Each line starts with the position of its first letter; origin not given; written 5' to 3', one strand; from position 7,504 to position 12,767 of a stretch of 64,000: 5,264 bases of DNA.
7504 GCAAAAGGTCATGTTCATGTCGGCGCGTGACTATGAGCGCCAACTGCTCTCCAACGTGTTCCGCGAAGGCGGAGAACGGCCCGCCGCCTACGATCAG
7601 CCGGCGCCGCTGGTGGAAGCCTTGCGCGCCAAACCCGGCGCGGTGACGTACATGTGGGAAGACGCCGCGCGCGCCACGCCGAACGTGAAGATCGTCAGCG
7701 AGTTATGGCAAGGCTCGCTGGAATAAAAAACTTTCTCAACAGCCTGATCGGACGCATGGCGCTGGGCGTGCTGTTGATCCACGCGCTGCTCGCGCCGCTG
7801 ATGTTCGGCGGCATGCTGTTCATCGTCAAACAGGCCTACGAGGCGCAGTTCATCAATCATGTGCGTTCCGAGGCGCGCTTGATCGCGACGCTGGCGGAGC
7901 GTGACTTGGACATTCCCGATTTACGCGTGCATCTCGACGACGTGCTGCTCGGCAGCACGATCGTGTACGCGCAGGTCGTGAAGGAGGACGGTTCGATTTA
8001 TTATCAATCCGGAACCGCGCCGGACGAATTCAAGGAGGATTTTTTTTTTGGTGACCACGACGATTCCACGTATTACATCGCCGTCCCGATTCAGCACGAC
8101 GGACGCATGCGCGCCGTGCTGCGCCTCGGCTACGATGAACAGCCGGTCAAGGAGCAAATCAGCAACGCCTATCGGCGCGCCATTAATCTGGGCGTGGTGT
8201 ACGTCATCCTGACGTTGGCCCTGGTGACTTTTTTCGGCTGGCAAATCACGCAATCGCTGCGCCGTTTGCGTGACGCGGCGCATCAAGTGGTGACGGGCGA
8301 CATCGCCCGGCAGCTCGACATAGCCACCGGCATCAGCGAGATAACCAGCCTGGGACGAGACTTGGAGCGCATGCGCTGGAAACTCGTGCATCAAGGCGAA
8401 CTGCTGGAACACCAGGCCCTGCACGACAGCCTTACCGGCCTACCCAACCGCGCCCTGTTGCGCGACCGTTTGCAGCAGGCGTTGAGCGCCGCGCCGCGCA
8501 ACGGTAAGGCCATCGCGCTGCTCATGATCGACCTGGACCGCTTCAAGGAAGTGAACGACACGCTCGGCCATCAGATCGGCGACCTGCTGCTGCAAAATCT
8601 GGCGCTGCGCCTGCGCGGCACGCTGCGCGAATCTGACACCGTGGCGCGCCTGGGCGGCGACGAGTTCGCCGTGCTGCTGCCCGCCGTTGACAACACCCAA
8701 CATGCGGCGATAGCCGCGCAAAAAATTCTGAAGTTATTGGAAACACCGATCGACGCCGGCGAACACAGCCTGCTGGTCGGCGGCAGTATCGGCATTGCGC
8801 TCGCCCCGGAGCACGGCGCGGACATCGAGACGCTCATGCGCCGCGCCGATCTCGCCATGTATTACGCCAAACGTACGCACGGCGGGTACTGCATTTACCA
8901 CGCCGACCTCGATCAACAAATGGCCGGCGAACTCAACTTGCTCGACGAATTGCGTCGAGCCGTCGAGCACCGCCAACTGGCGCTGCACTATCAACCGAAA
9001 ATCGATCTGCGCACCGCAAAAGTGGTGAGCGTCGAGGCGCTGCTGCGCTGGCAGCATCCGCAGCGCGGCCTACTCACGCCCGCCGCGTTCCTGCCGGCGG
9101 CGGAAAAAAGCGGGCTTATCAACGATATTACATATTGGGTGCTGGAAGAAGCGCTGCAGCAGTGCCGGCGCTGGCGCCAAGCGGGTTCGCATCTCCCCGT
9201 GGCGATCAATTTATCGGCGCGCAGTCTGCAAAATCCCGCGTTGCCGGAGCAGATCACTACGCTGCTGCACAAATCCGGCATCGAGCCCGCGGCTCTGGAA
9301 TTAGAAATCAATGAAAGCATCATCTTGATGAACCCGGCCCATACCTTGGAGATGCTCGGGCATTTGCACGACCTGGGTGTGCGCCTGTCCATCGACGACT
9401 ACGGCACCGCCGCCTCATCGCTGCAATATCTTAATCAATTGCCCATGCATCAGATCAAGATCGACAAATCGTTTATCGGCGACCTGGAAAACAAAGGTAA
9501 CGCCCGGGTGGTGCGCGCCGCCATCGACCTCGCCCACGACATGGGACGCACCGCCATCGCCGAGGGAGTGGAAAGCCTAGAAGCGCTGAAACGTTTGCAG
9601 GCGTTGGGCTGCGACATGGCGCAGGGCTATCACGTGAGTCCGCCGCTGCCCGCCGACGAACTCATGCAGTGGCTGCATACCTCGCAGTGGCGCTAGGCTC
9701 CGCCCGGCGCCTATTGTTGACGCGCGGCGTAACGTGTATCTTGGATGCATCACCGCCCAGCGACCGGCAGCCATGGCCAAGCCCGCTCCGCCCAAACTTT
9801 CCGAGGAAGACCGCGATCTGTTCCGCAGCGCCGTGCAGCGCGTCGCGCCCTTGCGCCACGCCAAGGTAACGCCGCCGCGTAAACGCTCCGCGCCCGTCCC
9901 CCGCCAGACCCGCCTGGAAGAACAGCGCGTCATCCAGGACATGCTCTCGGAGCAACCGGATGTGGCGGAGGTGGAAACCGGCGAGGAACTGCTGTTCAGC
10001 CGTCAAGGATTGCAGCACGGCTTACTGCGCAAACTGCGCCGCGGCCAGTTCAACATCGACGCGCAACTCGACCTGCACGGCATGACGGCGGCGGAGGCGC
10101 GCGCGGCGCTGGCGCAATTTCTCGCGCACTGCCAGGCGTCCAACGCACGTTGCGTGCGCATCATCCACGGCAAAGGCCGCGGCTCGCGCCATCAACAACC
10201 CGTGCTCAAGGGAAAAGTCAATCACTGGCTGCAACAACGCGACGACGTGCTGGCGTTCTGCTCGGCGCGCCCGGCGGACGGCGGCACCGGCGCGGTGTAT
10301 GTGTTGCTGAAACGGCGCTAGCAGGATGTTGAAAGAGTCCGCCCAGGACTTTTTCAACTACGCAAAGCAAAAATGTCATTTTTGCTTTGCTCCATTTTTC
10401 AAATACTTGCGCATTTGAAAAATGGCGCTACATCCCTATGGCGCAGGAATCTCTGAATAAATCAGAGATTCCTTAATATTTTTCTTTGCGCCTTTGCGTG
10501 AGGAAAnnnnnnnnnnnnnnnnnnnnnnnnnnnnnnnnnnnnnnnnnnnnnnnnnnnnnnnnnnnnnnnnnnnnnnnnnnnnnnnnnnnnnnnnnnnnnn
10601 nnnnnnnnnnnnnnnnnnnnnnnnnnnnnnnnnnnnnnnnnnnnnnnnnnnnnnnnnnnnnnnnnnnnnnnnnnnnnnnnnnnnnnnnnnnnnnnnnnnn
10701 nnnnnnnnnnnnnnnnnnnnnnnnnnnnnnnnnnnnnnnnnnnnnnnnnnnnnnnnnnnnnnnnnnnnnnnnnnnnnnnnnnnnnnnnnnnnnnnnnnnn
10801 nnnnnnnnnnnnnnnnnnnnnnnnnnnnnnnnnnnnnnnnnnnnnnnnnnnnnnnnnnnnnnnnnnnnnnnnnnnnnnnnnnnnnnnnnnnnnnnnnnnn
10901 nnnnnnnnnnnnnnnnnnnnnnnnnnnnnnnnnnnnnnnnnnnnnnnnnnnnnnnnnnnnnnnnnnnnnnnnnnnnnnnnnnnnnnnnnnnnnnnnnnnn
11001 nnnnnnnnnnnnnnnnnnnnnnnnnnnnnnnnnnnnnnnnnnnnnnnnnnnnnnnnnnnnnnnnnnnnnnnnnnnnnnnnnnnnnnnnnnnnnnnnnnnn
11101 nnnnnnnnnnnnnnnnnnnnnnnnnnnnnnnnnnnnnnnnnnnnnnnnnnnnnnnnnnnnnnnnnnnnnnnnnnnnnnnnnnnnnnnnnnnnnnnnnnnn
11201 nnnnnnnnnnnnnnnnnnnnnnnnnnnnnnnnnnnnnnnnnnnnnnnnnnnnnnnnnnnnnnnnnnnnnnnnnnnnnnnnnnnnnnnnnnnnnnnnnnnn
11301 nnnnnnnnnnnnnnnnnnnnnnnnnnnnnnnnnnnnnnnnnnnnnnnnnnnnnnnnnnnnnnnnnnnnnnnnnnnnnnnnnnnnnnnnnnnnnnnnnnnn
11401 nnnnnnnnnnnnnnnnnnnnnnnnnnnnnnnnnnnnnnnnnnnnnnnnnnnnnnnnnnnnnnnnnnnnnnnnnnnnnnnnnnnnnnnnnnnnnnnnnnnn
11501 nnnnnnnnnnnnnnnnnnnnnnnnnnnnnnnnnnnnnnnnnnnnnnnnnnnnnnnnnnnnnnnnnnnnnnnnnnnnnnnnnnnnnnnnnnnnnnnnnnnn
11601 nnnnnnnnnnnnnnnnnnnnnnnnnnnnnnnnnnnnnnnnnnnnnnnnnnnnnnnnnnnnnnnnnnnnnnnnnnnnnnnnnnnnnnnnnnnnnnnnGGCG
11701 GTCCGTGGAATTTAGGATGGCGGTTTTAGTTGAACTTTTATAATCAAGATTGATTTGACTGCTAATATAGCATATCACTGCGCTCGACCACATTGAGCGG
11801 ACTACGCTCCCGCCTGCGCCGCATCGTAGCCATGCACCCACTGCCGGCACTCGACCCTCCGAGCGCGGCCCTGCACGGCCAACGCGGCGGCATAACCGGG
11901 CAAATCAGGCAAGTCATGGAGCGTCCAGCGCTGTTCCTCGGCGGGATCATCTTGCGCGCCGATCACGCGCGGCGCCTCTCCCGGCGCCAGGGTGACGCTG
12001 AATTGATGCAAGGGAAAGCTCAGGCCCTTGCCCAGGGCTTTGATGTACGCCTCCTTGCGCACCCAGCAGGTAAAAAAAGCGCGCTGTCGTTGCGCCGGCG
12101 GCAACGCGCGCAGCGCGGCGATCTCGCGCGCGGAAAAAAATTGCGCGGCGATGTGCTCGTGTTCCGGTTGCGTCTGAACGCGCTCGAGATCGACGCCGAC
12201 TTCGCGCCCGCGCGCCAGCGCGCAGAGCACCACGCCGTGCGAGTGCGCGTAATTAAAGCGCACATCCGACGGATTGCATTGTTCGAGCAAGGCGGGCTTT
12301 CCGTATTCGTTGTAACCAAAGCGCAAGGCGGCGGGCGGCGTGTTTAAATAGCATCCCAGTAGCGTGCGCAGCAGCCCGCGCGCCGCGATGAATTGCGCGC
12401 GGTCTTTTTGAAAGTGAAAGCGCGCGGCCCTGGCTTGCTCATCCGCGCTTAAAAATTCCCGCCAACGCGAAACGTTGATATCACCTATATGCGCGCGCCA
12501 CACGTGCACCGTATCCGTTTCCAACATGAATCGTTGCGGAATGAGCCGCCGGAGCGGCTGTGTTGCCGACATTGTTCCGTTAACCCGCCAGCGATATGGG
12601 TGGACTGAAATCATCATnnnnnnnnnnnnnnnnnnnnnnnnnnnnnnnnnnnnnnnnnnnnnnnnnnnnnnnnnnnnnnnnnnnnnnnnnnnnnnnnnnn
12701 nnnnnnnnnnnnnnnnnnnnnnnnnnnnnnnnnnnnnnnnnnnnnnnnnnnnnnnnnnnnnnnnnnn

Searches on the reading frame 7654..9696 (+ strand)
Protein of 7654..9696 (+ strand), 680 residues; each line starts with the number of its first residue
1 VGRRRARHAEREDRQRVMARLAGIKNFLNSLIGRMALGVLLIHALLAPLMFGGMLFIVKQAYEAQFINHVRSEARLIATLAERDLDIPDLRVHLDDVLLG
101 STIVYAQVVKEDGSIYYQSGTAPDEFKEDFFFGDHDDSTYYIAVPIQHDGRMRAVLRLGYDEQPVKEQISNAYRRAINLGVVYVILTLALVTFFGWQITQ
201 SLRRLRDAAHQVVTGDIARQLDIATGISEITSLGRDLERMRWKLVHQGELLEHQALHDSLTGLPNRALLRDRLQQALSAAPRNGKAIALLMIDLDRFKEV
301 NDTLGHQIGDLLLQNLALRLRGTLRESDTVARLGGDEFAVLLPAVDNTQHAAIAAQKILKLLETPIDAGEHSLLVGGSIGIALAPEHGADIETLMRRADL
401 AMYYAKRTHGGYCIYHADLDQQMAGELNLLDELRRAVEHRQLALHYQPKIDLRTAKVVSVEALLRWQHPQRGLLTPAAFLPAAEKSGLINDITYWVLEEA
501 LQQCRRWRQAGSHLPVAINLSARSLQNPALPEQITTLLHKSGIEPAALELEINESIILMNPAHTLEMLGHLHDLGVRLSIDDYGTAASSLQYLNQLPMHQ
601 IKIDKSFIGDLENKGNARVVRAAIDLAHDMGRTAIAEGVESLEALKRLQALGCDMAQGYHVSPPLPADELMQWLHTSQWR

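Call 51: search_protein_families(library=pfam, proteins=[window:7654-9696:+], max_evalue=0.00001)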
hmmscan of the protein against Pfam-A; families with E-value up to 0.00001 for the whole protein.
window:7654-9696:+ (680 aa): 3 families
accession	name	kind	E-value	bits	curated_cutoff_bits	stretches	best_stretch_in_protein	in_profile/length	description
PF00563.25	EAL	-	2.6e-74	250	31.3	1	431-664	2-236/236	EAL domain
PF00990.26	GGDEF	-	3.3e-51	173.7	23.8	1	255-409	1-158/161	Diguanylate cyclase, GGDEF domain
PF00672.30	HAMP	-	3.6e-08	34.1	25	1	193-241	1-48/53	HAMP domain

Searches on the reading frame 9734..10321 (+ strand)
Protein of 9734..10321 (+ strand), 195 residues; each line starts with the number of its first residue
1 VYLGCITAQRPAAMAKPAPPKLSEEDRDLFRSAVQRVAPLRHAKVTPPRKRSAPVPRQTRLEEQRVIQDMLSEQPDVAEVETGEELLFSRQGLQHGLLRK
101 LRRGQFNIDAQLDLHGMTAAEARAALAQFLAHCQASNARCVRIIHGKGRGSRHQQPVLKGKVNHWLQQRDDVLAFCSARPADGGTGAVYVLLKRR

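Call 7: search_protein_families(library=pfam, proteins=[window:9734-10321:+], max_evalue=0.0001)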
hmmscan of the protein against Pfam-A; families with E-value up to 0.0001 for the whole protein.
window:9734-10321:+ (195 aa): 1 family
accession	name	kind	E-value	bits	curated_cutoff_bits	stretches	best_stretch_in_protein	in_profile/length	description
PF01713.27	Smr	-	3.1e-31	107.8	25.7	1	112-193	1-77/77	Smr domain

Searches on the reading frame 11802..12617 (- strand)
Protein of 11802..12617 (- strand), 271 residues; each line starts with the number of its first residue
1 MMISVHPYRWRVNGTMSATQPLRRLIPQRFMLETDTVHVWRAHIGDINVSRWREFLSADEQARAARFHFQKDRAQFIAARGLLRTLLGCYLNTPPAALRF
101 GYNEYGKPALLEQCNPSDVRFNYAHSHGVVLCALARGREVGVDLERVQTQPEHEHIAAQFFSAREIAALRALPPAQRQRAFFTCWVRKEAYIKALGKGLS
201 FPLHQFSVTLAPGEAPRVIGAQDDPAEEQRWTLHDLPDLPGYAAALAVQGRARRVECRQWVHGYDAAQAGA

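Call 7: search_protein_families(library=pfam, proteins=[window:11802-12617:-], max_evalue=0.0001)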
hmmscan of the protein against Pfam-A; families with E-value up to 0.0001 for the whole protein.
window:11802-12617:- (271 aa): 2 families
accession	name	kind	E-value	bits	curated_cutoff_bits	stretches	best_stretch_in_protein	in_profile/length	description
PF01648.25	ACPS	-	4e-22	78.8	25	1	140-246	2-110/111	4'-phosphopantetheinyl transferase superfamily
PF22624.1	AASDHPPT_N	-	4.5e-10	40.1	27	1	54-134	15-95/100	4'-phosphopantetheinyl transferase, N-terminal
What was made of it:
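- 11802..12617 (-): Sfp-type phosphopantetheinyl transferase, last gene of the cluster. PF01648 plus PF22624 (call 7)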
